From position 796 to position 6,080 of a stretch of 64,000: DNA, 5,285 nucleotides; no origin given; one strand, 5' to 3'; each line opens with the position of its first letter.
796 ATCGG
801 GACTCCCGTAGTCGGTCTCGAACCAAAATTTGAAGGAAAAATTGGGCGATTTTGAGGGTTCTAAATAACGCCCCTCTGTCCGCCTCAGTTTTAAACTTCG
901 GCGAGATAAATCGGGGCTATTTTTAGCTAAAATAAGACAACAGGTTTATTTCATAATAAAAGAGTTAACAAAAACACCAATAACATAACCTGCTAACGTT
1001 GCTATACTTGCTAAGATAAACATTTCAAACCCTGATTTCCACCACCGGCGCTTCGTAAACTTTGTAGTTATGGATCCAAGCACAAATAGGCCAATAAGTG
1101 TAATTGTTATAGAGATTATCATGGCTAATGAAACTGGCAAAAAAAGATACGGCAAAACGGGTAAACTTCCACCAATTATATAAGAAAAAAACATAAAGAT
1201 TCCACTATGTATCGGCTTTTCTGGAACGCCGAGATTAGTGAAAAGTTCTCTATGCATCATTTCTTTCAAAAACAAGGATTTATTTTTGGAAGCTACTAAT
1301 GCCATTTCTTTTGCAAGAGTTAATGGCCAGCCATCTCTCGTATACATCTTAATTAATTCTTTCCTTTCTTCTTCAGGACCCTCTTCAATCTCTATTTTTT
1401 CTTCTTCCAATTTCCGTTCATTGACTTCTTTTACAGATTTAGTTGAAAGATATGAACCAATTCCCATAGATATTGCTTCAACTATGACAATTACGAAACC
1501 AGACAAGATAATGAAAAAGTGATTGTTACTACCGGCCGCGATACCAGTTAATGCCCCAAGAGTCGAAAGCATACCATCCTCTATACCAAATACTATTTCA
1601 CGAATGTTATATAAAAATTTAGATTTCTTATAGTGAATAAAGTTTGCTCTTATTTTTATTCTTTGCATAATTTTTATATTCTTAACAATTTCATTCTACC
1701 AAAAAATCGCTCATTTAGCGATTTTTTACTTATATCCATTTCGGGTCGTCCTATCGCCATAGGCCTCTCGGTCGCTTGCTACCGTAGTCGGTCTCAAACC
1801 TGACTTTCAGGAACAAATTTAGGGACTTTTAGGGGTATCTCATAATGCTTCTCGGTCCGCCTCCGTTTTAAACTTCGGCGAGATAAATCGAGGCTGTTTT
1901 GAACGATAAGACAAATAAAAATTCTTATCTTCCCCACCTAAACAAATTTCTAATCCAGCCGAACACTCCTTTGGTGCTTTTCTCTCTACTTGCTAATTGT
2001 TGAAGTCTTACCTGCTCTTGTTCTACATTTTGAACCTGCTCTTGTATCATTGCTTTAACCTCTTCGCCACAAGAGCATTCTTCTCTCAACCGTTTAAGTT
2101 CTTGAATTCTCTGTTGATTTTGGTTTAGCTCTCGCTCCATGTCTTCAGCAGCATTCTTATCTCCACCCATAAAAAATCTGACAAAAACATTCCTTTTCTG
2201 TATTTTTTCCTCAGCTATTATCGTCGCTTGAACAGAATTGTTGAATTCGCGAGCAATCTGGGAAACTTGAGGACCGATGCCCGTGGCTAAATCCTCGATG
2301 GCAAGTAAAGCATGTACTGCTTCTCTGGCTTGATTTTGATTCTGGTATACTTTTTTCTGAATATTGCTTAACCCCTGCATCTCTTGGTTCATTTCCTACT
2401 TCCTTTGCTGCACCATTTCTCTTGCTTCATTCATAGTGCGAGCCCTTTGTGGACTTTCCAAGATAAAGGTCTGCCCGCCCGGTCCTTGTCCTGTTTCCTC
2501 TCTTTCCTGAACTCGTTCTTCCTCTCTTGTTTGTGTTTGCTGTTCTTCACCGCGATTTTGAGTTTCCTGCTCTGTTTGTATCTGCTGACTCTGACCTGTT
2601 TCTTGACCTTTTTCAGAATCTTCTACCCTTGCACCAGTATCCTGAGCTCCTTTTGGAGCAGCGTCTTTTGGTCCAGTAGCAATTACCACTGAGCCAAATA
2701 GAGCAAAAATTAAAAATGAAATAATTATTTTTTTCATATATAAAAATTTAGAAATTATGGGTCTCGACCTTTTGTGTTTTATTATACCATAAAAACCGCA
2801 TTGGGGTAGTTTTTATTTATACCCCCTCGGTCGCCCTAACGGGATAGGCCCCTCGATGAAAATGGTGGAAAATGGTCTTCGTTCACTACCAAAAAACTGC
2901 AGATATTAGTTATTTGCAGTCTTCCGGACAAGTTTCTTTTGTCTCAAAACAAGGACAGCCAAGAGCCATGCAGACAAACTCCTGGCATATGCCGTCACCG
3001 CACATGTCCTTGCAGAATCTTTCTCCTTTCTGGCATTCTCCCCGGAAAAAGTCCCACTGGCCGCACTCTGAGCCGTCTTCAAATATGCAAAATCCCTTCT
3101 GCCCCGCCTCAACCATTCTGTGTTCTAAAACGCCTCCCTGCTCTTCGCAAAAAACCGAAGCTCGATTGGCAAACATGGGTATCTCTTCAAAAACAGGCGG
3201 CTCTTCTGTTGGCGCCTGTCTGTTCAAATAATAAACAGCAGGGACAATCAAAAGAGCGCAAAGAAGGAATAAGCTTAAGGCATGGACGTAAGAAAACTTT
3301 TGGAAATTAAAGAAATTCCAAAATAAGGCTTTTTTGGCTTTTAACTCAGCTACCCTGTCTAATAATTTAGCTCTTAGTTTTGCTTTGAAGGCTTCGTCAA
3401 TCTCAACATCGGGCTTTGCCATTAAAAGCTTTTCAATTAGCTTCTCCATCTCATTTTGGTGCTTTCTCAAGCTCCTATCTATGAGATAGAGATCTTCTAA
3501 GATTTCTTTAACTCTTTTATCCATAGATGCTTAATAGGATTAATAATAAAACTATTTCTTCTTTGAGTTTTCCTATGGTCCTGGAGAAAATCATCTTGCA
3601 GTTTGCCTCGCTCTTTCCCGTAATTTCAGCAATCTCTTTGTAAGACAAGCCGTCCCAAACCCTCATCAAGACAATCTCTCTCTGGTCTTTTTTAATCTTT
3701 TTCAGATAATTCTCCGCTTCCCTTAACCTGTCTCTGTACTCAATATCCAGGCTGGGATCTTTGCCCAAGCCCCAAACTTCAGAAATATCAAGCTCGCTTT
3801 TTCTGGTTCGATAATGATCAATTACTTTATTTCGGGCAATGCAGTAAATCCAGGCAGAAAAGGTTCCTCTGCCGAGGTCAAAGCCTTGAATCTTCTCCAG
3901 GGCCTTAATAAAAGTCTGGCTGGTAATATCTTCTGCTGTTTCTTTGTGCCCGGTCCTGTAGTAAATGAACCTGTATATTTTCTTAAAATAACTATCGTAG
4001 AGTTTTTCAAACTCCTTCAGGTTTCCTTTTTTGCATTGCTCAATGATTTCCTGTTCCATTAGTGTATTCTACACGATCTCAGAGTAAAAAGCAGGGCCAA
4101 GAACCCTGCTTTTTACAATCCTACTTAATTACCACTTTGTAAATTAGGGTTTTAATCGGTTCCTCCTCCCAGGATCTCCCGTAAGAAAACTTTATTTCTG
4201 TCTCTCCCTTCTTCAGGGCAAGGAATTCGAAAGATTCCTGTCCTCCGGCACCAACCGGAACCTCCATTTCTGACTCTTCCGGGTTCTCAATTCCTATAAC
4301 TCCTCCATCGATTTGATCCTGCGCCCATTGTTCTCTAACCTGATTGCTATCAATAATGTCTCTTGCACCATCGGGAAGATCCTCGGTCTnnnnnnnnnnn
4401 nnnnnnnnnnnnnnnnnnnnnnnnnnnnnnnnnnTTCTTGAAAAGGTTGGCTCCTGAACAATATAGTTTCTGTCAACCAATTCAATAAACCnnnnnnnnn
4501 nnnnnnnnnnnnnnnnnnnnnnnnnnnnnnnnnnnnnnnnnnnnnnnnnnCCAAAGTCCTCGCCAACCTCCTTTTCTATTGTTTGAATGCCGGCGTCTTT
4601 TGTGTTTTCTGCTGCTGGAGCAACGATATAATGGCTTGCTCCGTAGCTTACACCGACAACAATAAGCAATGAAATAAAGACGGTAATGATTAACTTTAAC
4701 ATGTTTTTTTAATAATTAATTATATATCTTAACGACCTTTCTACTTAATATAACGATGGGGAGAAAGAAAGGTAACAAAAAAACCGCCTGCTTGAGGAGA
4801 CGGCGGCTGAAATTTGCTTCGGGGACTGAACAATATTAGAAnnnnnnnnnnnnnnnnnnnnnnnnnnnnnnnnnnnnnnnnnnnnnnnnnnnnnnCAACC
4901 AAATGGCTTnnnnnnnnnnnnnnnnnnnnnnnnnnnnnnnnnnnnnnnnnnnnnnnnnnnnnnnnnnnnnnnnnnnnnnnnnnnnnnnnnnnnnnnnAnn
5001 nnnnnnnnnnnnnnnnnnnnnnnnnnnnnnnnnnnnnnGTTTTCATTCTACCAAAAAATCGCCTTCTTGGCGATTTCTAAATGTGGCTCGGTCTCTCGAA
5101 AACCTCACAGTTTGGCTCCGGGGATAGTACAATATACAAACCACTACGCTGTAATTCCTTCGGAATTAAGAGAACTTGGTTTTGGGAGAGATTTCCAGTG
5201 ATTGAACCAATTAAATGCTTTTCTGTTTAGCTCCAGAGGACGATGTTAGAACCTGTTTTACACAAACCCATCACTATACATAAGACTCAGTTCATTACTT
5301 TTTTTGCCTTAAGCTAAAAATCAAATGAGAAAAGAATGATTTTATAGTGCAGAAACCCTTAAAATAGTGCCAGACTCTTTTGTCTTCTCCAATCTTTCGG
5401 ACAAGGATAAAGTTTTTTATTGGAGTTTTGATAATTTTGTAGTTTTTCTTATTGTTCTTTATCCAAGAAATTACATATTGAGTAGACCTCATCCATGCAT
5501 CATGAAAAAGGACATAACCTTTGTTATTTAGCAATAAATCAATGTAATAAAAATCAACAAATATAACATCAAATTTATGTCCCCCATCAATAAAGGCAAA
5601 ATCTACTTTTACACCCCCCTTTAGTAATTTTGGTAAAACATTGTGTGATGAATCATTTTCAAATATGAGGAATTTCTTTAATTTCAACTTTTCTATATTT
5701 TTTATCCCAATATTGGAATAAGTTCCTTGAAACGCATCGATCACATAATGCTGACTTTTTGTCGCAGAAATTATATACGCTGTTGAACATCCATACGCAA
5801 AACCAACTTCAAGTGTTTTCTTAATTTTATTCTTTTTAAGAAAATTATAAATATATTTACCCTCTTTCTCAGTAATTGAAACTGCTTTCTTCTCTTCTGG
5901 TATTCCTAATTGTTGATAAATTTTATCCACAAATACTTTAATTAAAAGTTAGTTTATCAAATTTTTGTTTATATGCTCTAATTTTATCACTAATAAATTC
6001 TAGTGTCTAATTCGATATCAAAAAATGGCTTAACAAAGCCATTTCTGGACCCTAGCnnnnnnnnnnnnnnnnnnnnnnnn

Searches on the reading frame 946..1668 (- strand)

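Call 17: search_protein_families(library=pfam, proteins=[window:946-1668:-], max_evalue=0.001)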
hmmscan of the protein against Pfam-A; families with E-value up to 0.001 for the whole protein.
window:946-1668:- (240 aa): 1 family
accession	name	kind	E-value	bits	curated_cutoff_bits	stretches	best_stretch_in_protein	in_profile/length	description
PF01988.24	VIT1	-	4.9e-56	190.4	28.1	1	22-231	1-213/214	VIT family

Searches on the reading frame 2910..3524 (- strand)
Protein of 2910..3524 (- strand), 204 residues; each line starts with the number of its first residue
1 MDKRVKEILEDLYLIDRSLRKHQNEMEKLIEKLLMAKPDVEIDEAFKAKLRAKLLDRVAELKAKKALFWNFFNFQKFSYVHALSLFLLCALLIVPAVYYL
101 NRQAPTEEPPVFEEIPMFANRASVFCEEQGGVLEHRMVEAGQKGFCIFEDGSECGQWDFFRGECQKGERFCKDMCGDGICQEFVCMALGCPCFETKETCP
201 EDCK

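Call 17: search_protein_families(library=pfam, proteins=[window:2910-3524:-], max_evalue=0.001)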
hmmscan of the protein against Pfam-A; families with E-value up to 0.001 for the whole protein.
window:2910-3524:- (204 aa): 1 family
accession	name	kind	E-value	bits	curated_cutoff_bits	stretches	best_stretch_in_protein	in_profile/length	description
PF03891.20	DUF333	-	6.6e-14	52.4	25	1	119-163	3-47/47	Domain of unknown function (DUF333)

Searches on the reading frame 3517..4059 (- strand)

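Call 17: search_protein_families(library=pfam, proteins=[window:3517-4059:-], max_evalue=0.001)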
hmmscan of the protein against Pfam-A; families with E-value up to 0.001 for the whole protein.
window:3517-4059:- (180 aa): 4 families
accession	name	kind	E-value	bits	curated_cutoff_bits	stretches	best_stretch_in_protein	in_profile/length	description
PF04542.20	Sigma70_r2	-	8.9e-19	67.5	24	1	20-87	1-69/71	Sigma-70 region 2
PF08281.18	Sigma70_r4_2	-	1.7e-12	47.2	25.7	1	114-160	3-49/54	Sigma-70, region 4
PF07638.17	Sigma70_ECF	-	2e-08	34.8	21.1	1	4-153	6-167/185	ECF sigma factor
PF04545.22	Sigma70_r4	-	1.3e-07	31.4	24.1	1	119-167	2-50/50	Sigma-70, region 4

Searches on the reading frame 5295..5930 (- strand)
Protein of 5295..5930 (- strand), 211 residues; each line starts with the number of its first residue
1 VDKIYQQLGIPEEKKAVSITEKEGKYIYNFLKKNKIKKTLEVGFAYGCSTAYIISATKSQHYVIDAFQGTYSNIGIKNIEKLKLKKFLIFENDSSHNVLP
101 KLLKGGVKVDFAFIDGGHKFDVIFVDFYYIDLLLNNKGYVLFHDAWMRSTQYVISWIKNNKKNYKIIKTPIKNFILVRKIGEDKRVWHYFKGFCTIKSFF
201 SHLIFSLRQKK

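Call 17: search_protein_families(library=pfam, proteins=[window:5295-5930:-], max_evalue=0.001)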
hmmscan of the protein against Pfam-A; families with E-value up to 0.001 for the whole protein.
window:5295-5930:- (211 aa): 2 families
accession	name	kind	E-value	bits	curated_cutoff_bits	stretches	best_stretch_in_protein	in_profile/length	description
PF13578.12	Methyltransf_24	-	1.9e-10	42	26.3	1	40-144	1-104/105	Methyltransferase domain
PF01596.23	Methyltransf_3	-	2.1e-05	24.4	22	1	15-186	24-187/204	O-methyltransferase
